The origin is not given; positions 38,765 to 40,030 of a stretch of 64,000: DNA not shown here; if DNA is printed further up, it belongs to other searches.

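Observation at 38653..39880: Translationally coupled plus-strand two-gene cargo module: candidate anti-phage (Abi/HEPN-like) system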

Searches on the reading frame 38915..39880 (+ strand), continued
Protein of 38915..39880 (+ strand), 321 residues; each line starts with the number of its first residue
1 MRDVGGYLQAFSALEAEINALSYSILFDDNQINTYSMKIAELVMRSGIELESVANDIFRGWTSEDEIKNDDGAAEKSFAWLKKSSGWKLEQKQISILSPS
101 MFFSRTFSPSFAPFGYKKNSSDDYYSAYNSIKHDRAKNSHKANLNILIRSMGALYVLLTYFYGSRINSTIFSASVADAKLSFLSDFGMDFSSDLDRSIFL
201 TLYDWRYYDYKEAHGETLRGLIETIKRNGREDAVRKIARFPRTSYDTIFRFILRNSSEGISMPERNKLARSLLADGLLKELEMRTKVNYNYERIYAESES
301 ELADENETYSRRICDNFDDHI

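Call 116: search_dna_similar(query=L065:4974-5897:+, collection=plasmids, mode=protein, max_evalue=0.001, max_rows=40)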
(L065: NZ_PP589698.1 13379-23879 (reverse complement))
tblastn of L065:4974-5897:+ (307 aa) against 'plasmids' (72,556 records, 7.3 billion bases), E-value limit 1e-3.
Records with a match: 12; places in all: 13; records where one place covers at least 80% of the query: 9.
Best place of each record, by identity: >=99% 4; 80-90% 1; 60-80% 4; <60% 3.
By first word of the organism name: Lactococcus 9; Pseudoalteromonas 1; Neptuniibacter 1; Thermus 1.
By predicted mobility (MOB-suite, as given by PLSDB): conjugative 8; non-mobilizable 3; mobilizable 1.
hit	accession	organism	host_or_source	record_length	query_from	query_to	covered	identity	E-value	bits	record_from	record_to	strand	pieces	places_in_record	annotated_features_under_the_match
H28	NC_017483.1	Lactococcus lactis subsp. lactis CV56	Homo sapiens,vagina of healthy women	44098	1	307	100%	100.0%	0e+0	615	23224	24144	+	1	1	hypothetical protein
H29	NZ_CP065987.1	Lactococcus lactis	-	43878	1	307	100%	100.0%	0e+0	615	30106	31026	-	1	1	hypothetical protein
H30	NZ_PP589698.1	Lactococcus sp.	Bacterial culture,Dairy environment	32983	1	307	100%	100.0%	0e+0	615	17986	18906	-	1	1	hypothetical protein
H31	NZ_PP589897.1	Lactococcus sp.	Bacterial culture,Dairy environment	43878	1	307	100%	100.0%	0e+0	615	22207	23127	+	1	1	hypothetical protein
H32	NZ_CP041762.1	Lactococcus lactis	whole organism,diary product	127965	1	307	100%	89.9%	5e-179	555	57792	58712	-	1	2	hypothetical protein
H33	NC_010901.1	Lactococcus lactis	-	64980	2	301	98%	60.3%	3e-103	338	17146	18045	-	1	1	hypothetical protein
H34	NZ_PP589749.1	Lactococcus sp.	Bacterial culture,Dairy environment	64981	2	301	98%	60.3%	3e-103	338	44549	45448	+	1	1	hypothetical protein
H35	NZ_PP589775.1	Lactococcus sp.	Bacterial culture,Dairy environment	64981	2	301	98%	60.3%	3e-103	338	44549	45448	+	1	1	hypothetical protein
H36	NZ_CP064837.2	Lactococcus lactis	Whole organism,Dairy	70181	2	301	98%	60.3%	3e-103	338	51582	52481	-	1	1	hypothetical protein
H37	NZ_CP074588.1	Pseudoalteromonas piscicida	mixed culture,water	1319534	10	181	56%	31.3%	9e-20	97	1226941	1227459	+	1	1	none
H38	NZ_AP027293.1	Neptuniibacter halophilus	-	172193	15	159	47%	31.3%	4e-7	59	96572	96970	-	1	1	hypothetical protein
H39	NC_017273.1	Thermus thermophilus SG0.5JP17-16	-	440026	2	168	54%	23.6%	3e-4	50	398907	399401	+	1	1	hypothetical protein | DUF4145 domain-containing protein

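Call 118: get_annotated_region(hit=H35, flank=1500)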
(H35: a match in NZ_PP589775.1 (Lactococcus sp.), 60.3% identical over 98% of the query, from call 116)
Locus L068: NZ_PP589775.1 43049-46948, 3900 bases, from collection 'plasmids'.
description: Lactococcus sp. strain LLDRC3 plasmid pLLDRC3B, complete sequence
organism: Lactococcus sp. (NCBI taxid 44273)
taxonomy: Bacteria; Bacillota; Bacilli; Lactobacillales; Streptococcaceae; Lactococcus; Lactococcus sp.
host: -; source: Bacterial culture,Dairy environment; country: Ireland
typing (MOB-suite, as given by PLSDB): conjugative; replicon rep_cluster_571; relaxase MOB_Unknown; mating-pair formation MPF_T
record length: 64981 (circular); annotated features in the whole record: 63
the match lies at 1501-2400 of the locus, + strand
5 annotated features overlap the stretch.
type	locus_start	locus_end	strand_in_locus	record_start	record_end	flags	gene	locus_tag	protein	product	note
CDS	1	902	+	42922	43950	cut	-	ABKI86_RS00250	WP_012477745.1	Abi family protein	-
CDS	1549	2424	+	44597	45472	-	-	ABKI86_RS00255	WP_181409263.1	hypothetical protein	-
CDS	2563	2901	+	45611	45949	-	-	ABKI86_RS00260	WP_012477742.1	bacteriocin immunity protein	GO:0030153 - bacteriocin immunity [Evidence IEA]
CDS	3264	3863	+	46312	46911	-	-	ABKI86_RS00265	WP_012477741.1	recombinase family protein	GO:0006310 - DNA recombination [Evidence IEA]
CDS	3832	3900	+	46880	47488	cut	-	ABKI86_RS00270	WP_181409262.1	hypothetical protein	-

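Call 120: search_dna_similar(query=window:38915-39880:+, collection=plasmids, mode=protein, max_evalue=0.001, max_rows=25)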
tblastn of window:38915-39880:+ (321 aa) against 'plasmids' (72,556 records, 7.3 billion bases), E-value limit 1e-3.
Records with a match: 5; places in all: 5; records where one place covers at least 80% of the query: 0.
Best place of each record, by identity: <60% 5.
By first word of the organism name: Lactococcus 4; Pseudoalteromonas 1.
By predicted mobility (MOB-suite, as given by PLSDB): conjugative 4; non-mobilizable 1.
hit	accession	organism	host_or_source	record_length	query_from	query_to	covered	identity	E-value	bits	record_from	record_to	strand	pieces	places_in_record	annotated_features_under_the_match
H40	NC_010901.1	Lactococcus lactis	-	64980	1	196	61%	30.0%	4e-10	68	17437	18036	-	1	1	hypothetical protein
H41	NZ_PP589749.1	Lactococcus sp.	Bacterial culture,Dairy environment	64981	1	196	61%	30.0%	4e-10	68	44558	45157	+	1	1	hypothetical protein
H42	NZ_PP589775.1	Lactococcus sp.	Bacterial culture,Dairy environment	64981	1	196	61%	30.0%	4e-10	68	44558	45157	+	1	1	hypothetical protein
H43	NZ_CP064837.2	Lactococcus lactis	Whole organism,Dairy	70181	1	196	61%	30.0%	4e-10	68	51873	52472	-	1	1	hypothetical protein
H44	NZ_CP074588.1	Pseudoalteromonas piscicida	mixed culture,water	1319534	7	194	59%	28.3%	1e-11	73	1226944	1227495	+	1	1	none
